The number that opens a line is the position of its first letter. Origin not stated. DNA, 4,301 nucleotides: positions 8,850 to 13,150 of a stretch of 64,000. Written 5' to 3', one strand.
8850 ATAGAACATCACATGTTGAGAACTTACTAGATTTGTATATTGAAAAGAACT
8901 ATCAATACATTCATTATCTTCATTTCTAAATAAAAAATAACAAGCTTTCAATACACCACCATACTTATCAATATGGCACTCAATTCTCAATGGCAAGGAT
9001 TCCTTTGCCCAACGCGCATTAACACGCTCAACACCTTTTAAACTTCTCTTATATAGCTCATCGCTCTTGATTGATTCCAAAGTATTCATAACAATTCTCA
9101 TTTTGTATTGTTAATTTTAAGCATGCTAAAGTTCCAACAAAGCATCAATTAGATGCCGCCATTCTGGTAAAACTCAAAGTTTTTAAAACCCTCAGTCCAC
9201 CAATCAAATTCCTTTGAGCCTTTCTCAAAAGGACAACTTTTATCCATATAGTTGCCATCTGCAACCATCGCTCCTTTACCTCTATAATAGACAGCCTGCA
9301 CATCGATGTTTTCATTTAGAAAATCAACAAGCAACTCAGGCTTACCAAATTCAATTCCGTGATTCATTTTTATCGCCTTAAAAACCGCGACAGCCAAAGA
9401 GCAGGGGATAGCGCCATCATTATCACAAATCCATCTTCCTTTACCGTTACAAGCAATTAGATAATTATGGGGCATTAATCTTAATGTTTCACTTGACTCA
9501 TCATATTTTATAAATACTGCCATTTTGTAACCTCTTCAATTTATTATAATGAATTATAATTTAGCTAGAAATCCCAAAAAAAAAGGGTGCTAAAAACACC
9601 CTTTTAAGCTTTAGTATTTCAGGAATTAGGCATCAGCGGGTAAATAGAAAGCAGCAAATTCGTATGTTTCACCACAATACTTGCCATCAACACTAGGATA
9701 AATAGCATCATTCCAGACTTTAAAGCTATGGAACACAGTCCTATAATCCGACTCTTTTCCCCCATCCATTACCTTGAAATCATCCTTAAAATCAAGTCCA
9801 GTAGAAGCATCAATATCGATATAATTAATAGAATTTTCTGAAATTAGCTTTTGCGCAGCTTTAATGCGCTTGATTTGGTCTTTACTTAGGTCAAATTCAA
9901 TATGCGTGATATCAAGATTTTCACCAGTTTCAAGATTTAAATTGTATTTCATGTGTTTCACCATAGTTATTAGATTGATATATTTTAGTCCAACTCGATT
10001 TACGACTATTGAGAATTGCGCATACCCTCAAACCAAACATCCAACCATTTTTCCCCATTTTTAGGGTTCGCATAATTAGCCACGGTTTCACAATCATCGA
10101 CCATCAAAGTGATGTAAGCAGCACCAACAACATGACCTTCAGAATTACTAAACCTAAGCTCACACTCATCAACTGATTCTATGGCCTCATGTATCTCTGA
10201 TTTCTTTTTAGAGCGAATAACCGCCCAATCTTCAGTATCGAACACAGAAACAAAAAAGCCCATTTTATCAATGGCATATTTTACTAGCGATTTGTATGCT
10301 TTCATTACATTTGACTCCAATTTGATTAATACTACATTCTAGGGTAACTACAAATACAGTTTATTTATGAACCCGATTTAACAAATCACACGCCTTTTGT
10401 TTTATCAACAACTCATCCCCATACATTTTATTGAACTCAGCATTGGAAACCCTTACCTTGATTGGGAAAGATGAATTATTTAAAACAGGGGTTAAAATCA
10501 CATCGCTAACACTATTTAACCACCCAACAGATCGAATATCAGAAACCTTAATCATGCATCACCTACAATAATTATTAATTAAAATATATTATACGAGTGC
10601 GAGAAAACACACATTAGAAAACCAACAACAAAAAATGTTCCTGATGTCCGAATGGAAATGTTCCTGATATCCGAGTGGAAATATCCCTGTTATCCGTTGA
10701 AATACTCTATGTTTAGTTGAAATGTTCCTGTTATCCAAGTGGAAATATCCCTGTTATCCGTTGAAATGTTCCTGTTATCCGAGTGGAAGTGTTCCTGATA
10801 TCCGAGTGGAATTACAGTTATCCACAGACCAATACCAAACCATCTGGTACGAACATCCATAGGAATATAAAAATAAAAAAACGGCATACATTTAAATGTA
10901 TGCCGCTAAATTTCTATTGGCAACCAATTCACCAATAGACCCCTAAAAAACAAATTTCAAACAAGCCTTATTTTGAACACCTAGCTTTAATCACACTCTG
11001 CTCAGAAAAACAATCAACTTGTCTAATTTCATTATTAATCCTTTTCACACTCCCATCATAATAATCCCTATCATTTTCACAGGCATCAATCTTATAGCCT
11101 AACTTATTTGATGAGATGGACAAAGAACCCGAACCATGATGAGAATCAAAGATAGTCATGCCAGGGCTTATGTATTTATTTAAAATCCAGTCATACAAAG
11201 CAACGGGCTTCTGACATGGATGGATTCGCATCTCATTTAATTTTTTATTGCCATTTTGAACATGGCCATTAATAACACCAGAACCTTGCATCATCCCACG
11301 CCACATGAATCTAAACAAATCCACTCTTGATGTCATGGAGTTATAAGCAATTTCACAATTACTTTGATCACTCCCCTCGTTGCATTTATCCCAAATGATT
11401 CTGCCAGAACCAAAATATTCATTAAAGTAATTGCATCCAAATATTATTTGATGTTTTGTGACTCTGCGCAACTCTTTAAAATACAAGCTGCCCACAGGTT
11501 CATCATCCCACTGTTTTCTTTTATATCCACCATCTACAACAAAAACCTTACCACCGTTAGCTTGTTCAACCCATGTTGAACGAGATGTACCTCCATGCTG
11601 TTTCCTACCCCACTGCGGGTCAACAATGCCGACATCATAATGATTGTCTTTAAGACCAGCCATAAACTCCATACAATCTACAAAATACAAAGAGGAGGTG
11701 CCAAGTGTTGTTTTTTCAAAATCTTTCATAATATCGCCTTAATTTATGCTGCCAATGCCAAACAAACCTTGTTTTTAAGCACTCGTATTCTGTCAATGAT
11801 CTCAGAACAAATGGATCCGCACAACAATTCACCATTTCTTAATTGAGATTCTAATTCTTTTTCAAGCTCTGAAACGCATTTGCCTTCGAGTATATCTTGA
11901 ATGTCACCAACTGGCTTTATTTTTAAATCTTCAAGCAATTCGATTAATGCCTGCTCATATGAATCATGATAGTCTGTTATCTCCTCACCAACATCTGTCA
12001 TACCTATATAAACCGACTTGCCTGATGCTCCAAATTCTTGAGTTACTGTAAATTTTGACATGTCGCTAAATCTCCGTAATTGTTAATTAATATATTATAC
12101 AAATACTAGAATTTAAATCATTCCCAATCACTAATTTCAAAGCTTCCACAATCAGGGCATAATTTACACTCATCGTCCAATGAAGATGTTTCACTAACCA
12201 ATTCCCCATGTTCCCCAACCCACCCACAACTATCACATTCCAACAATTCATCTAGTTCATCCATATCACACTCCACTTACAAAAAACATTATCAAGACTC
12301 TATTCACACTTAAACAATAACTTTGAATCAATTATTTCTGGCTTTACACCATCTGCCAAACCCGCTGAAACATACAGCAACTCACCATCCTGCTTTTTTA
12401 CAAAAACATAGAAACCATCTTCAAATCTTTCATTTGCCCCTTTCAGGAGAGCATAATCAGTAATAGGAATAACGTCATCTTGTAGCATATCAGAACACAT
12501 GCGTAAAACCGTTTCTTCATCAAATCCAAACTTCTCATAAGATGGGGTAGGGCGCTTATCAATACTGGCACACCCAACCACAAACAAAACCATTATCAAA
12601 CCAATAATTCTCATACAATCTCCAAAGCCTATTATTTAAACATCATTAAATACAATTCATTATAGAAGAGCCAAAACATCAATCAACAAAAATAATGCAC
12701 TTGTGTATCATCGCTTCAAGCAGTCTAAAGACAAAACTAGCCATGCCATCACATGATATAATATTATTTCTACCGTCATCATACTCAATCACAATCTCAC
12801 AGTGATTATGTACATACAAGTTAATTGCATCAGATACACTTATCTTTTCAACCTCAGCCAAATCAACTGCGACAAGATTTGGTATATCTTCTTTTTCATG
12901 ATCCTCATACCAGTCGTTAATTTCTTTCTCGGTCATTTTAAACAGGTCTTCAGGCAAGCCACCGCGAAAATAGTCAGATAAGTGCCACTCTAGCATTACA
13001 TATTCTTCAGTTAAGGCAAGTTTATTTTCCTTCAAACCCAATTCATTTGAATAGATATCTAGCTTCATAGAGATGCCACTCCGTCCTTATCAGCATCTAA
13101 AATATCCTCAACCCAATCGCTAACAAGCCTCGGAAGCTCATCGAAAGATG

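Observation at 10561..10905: Second iteron array (8-9 copies of a 22-bp unit) ending in a perfect DnaA box, between a terminator and the next operon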

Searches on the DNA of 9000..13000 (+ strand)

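Call 6: search_dna_similar(query=window:9000-13000:+, collection=phages, mode=near)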
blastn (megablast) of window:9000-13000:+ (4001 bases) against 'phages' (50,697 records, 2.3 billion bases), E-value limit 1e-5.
No match.

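Call 34: search_rna_families(source=window, start=9500, end=12000, threshold=evalue, max_evalue=10)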
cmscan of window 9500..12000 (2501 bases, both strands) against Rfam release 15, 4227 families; matches with E-value up to 10: 9.
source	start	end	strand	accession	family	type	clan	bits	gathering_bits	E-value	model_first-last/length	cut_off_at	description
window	10870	10972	-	RF04312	trpB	Cis-reg;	-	29.7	59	0.18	1-107/107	no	trpB ncRNA motif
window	9534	9615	+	RF02029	sraA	Gene; sRNA;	-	25.3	56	0.53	1-95/95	no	sraA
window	10868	10944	-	RF00121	MicC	Gene; sRNA;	-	22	90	3.4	1-123/123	no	MicC RNA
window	9566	9611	+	RF02066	STnc320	Gene; sRNA;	-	20.3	50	1.2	1-55/55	no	Salmonella enterica sRNA STnc320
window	10333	10425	-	RF00132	snoR24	Gene; snRNA; snoRNA; CD-box;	-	18.6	38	7.1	1-92/92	no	Small nucleolar RNA R24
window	9573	9626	-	RF02056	STnc390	Gene; sRNA;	-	18.4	50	1.2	1-60/60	no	Salmonella sRNA STnc390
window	9565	9624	-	RF04197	mir-9457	Gene; miRNA;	-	18.4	90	3.7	1-68/68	no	mir-9457 microRNA precursor family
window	11803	11868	+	RF03189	mir-1175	Gene; miRNA;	-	17.4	51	1.7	1-72/72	no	mir-1175 microRNA precursor family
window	11094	11227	+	RF01500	Afu_198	Gene; snRNA; snoRNA; CD-box;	-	15.2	40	7.5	1-149/149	no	A. fumigatus snoRNA Afu_198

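Call 93: search_dna_similar(query=window:10540-10970:+, collection=plasmids, mode=distant, max_evalue=0.01, max_rows=10)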
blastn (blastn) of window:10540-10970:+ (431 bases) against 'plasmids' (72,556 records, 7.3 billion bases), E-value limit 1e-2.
No match.

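Call 94: search_dna_similar(query=window:10540-10970:+, collection=phages, mode=distant, max_evalue=0.01, max_rows=10)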
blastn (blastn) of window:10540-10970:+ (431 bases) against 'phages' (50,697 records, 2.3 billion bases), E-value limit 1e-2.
No match.

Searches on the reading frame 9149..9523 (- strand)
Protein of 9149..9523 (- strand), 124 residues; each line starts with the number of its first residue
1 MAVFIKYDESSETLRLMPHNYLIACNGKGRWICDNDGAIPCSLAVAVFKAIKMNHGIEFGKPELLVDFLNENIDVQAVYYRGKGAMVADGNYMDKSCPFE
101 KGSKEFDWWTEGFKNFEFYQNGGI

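Call 10: search_protein_families(library=pfam, proteins=[window:9149-9523:-], max_evalue=0.01)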
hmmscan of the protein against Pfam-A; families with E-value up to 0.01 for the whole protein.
window:9149-9523:- (124 aa): 0 families

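Call 43: search_protein_families(library=phrogs, proteins=[window:9149-9523:-], max_evalue=1)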
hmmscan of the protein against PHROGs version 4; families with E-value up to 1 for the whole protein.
window:9149-9523:- (124 aa): 3 families
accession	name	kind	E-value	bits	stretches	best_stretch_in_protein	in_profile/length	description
phrog_33167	-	unknown function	0.015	15.8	1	7-63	186-243/259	-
phrog_27121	-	unknown function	0.14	13.1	1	21-99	13-86/123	-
phrog_36677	-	unknown function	0.22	11.6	1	11-38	256-283/352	-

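Call 55: find_related_loci(query=window:9149-9523:-, collection=viral_contigs, flank=5000)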
Query window:9149-9523:- (124 aa) in viral_contigs; peptide patterns used: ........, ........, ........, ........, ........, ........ (x = any residue, [..] = any of these).
18 stretches matched a pattern, but none encodes a relative of the query by tblastn (E <= 1e-3).

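Call 95: search_protein_families(library=pfam, proteins=[window:9149-9523:-], max_evalue=10)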
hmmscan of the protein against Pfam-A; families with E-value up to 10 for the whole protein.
window:9149-9523:- (124 aa): 0 families

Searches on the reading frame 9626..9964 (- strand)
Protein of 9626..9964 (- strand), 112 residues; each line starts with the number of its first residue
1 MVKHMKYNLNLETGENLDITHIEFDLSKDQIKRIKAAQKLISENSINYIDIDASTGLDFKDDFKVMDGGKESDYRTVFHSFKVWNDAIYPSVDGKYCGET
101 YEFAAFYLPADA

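Call 10: search_protein_families(library=pfam, proteins=[window:9626-9964:-], max_evalue=0.01)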
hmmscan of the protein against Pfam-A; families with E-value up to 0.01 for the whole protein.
window:9626-9964:- (112 aa): 0 families

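Call 43: search_protein_families(library=phrogs, proteins=[window:9626-9964:-], max_evalue=1)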
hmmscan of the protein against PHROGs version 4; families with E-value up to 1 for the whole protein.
window:9626-9964:- (112 aa): 1 family
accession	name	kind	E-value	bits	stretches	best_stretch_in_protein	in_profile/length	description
phrog_26151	-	unknown function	0.044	15.3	1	30-65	14-50/83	-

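Call 95: search_protein_families(library=pfam, proteins=[window:9626-9964:-], max_evalue=10)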
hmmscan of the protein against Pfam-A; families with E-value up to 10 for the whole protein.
window:9626-9964:- (112 aa): 0 families

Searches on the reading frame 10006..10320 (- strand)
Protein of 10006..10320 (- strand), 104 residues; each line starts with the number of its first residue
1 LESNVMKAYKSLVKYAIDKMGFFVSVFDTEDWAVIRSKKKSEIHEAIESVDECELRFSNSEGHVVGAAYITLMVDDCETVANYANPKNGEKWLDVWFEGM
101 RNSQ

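Call 10: search_protein_families(library=pfam, proteins=[window:10006-10320:-], max_evalue=0.01)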
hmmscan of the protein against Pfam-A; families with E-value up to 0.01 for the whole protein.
window:10006-10320:- (104 aa): 0 families

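Call 43: search_protein_families(library=phrogs, proteins=[window:10006-10320:-], max_evalue=1)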
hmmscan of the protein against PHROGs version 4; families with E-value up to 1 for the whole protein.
window:10006-10320:- (104 aa): 6 families
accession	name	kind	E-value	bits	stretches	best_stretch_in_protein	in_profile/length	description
phrog_5680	-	unknown function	3.4e-08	34.4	1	10-87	74-154/175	-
phrog_22565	-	unknown function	9.1e-05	23.6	1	11-70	15-74/111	-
phrog_33031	-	unknown function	0.015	16.3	1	28-71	16-59/61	-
phrog_2004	-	unknown function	0.07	14.3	1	29-59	17-48/77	-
phrog_37677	-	unknown function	0.12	11.9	1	66-103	58-94/635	-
phrog_3986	-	unknown function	0.17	12.8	1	41-75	42-76/148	-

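Call 54: find_related_loci(query=window:10006-10320:-, collection=viral_contigs, flank=5000)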
Query window:10006-10320:- (104 aa) in viral_contigs; peptide patterns used: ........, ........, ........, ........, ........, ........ (x = any residue, [..] = any of these).
11 stretches matched a pattern, but none encodes a relative of the query by tblastn (E <= 1e-3).

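Call 86: find_homologous_proteins(query=window:10006-10320:-, max_evalue=0.001)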
Query window:10006-10320:- (104 aa): 10 proteins with E <= 0.001 among 11 candidates.
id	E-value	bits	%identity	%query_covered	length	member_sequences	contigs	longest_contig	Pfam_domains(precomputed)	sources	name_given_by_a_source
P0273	1.5e-60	219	100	95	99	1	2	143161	-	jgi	jgi:hypothetical protein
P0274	5.3e-13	67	49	84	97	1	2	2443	-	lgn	-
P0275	1.0e-12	66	51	84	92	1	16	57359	-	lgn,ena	-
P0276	1.1e-10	59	44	90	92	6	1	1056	-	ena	-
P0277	2.1e-10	58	45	86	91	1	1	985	-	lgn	-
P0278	9.8e-10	56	44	88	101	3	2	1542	-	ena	-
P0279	1.5e-9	56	43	90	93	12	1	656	-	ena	-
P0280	1.9e-9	55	49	74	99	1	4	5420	-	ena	-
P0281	5.4e-9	54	47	84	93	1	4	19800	-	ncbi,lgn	-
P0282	7.4e-9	53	45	86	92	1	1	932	-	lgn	-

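Call 87: find_encoding_contigs(protein=P0275, flank=5000, max_places=5)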
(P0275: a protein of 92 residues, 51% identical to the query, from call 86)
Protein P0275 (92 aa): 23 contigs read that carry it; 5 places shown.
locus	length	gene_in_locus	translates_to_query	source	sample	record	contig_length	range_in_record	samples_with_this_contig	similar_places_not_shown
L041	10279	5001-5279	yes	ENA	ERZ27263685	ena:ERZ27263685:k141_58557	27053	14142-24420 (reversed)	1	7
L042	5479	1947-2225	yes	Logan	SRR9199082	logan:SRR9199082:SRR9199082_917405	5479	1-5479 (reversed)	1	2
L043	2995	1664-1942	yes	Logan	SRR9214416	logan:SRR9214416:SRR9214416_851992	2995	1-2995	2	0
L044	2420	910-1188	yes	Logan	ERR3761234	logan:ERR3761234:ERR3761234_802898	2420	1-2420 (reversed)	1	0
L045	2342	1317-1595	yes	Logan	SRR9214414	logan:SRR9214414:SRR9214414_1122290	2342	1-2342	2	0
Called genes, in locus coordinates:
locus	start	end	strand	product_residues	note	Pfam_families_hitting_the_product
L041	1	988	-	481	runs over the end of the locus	PF03237:Terminase_6N, PF17289:Terminase_6C (weak)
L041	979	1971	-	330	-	-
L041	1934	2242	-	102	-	-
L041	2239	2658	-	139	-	PF10544:T5orf172, PF13455:MUG113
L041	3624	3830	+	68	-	-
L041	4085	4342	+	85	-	-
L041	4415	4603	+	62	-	-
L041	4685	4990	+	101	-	-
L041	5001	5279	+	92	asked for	-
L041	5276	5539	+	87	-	-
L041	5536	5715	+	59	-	-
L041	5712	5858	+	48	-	-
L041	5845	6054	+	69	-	-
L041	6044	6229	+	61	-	-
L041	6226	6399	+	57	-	-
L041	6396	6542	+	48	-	-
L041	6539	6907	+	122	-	-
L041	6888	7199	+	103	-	PF24192:DUF7417 (weak)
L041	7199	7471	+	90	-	-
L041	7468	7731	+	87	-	-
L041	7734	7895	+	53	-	-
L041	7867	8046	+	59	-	-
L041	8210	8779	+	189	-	PF00140:Sigma70_r1_2 (weak), PF04542:Sigma70_r2 (weak), PF04539:Sigma70_r3 (weak)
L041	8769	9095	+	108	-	-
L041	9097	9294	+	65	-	-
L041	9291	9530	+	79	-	-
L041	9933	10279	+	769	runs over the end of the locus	PF08707:PriCT_2, PF08706:D5_N (weak), PF19263:DUF5906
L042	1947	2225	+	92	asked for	-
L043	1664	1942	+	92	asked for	-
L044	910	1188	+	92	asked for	-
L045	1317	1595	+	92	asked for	-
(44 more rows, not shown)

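Call 88: find_encoding_contigs(protein=P0281, flank=5000, max_places=4)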
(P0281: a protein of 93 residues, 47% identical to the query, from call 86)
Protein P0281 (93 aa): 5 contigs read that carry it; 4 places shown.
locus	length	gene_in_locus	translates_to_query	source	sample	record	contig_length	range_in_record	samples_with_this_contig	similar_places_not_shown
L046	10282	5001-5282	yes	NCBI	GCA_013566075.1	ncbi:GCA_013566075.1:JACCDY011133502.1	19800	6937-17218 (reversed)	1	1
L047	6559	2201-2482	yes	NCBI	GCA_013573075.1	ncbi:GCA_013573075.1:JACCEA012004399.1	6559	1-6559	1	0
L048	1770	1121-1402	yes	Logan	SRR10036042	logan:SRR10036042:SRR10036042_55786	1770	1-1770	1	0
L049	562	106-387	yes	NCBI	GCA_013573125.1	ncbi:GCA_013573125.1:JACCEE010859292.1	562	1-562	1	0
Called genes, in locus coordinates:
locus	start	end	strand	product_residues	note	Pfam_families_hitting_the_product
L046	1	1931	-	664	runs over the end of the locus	PF23899:SU10_portal, PF16510:P22_portal (weak)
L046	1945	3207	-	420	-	PF03354:TerL_ATPase (weak), PF03237:Terminase_6N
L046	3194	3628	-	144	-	PF02945:Endonuclease_7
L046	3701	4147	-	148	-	-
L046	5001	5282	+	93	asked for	-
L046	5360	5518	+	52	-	-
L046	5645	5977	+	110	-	-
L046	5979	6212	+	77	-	-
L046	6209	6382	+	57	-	-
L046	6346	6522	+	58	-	-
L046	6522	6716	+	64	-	-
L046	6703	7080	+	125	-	-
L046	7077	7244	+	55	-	-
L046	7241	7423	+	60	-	-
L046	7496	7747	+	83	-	-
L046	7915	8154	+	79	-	-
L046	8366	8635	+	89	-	-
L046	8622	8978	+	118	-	-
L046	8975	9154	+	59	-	-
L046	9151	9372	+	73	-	-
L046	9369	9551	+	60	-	-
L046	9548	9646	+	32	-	-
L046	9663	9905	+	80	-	-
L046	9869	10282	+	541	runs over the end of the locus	PF13155:Toprim_2, PF13481:AAA_25, PF03796:DnaB_C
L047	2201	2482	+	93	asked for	-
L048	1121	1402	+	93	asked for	-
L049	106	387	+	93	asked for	-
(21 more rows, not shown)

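Call 95: search_protein_families(library=pfam, proteins=[window:10006-10320:-], max_evalue=10)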
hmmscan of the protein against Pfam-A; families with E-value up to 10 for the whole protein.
window:10006-10320:- (104 aa): 0 families

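Call 105: predict_structure(alignment_id=A4)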
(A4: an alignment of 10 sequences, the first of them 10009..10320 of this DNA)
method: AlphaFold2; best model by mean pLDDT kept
length: 104 residues; sequences in the alignment: 10
mean_pLDDT: 84.5   pTM: 0.77
mean pLDDT of the five models: 84.5, 84.4, 80.4, 75.1, 74.7
residues with pLDDT >= 90: 49; 70-90: 45; 50-70: 7; < 50: 3
segments of 3 or more residues with pLDDT < 50: 1-3
pLDDT, mean of each block of 10 residues (from residue 1): 66 91 90 88 93 93 91 83 79 79 64
secondary structure, 60 per line:
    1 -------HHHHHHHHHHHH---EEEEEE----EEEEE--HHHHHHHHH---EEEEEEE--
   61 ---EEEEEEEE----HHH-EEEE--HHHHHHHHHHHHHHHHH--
elements in order: H8-19 E23-28 E33-37 H40-48 E52-58 E64-71 E80-83 H86-102

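Call 107: fold_search(model_id=the predicted structure, library=pdb)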
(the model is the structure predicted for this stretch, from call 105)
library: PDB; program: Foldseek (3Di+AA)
matches with E <= 10: 525; with E <= 0.001: 0
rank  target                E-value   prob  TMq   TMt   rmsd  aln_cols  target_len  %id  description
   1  3fb3_A                1.2e-01  0.25  0.32  0.25  10.7       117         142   13  Crystal Structure of Trypanosoma Brucei Acetyltransferase, Tb11.01.2886 (released 2008-11-25)
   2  3fb3_B                1.2e-01  0.20  0.29  0.23  10.8       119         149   14  Crystal Structure of Trypanosoma Brucei Acetyltransferase, Tb11.01.2886 (released 2008-11-25)
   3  8hwi_A                1.6e-01  0.16  0.27  0.19  15.5       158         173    7  Bacterial STING from Larkinella arboricola in complex with 3'3'-c-di-GMP (released 2024-01-03)
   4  8cm1                  3.0e-01  0.11  0.21  0.13  12.7        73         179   10  Lol B - Localization of lipoprotein B from Vibrio cholera (released 2023-06-21)
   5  8hwi_B                4.1e-01  0.11  0.26  0.18  15.5       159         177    5  Bacterial STING from Larkinella arboricola in complex with 3'3'-c-di-GMP (released 2024-01-03)
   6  6dau_A                4.3e-01  0.13  0.25  0.18   9.1        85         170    9  Crystal structure of E33Q and E41Q mutant forms of the spermidine/spermine N-acetyltransferase SpeG from Vibrio choler (released 2018-07-04)
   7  7kwx_A                4.9e-01  0.23  0.20  0.13   7.1        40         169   10  Spermidine N-acetyltransferase SpeG N152L mutant from Vibrio cholerae (released 2020-12-16)
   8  2i02_A                5.2e-01  0.18  0.28  0.23   7.5        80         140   12  CRYSTAL STRUCTURE OF a pyridoxamine 5'-phosphate oxidase-like family protein (NPUN_R6570) FROM NOSTOC PUNCTIFORME PCC  (released 2006-08-29)
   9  7kwh_D                5.2e-01  0.16  0.19  0.12   7.6        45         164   11  Spermidine N-acetyltransferase SpeG K23-Y30 chimera from Vibrio cholerae and hSSAT (released 2020-12-16)
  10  3cwf_A                5.2e-01  0.12  0.23  0.22  12.5        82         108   16  Crystal structure of PAS domain of two-component sensor histidine kinase (released 2008-05-06)
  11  6dau_E                5.2e-01  0.12  0.23  0.16   9.7        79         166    9  Crystal structure of E33Q and E41Q mutant forms of the spermidine/spermine N-acetyltransferase SpeG from Vibrio choler (released 2018-07-04)
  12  9oj3_A                5.2e-01  0.08  0.17  0.22  13.2        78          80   12  Crystal structure of the SpyTag003-SpyCatcher003 complex (released 2025-06-25)
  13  5tth_A                5.2e-01  0.08  0.17  0.03  13.3        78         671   10  Heterodimeric SpyCatcher/SpyTag-fused zebrafish TRAP1 in ATP/ADP-hybrid state (released 2017-08-23)
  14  1vkc_A                5.6e-01  0.21  0.28  0.20   9.6        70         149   14  Putative acetyl transferase from Pyrococcus furiosus (released 2004-12-14)
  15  7kwh_A                5.6e-01  0.21  0.29  0.20   9.3        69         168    9  Spermidine N-acetyltransferase SpeG K23-Y30 chimera from Vibrio cholerae and hSSAT (released 2020-12-16)
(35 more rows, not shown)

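Call 120: find_encoding_contigs(protein=P0274, flank=3000, max_places=4)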
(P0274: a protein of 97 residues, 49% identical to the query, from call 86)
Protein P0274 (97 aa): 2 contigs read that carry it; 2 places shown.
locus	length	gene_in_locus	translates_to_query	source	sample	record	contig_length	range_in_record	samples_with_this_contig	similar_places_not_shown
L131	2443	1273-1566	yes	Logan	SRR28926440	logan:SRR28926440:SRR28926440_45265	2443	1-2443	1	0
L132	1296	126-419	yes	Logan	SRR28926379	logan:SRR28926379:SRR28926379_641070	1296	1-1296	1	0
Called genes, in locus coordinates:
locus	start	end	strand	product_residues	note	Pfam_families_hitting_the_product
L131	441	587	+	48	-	-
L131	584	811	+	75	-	-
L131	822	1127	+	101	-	-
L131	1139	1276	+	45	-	-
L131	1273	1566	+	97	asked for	-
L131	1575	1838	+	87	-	-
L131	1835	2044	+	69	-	-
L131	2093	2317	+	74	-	-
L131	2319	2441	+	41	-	?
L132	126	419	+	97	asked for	-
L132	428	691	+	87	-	-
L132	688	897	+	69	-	-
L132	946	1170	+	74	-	-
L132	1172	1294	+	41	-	?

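Call 121: find_encoding_contigs(protein=P0280, flank=4000, max_places=4)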
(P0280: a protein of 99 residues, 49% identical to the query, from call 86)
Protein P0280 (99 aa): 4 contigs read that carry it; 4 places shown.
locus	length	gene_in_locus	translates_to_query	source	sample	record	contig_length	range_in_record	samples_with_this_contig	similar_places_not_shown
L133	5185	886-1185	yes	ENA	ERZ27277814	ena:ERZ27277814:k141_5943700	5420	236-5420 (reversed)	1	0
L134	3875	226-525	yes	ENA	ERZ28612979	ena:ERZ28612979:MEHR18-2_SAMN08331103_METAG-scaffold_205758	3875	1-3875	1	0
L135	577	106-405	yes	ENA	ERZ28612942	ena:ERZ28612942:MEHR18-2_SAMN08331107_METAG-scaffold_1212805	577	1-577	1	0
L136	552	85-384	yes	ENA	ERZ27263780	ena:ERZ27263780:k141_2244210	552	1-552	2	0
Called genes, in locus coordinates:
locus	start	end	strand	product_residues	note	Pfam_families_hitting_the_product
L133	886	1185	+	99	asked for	-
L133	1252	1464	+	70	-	-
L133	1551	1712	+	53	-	-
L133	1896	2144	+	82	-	PF24229:Phage_TreK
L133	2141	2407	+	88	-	-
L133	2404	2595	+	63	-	-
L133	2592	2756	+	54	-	-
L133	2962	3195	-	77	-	-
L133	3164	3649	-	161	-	-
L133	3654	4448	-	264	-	PF01507:PAPS_reduct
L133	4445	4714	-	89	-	-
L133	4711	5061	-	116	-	-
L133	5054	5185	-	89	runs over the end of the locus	-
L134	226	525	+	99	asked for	-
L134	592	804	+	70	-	-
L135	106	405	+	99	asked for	-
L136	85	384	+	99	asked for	-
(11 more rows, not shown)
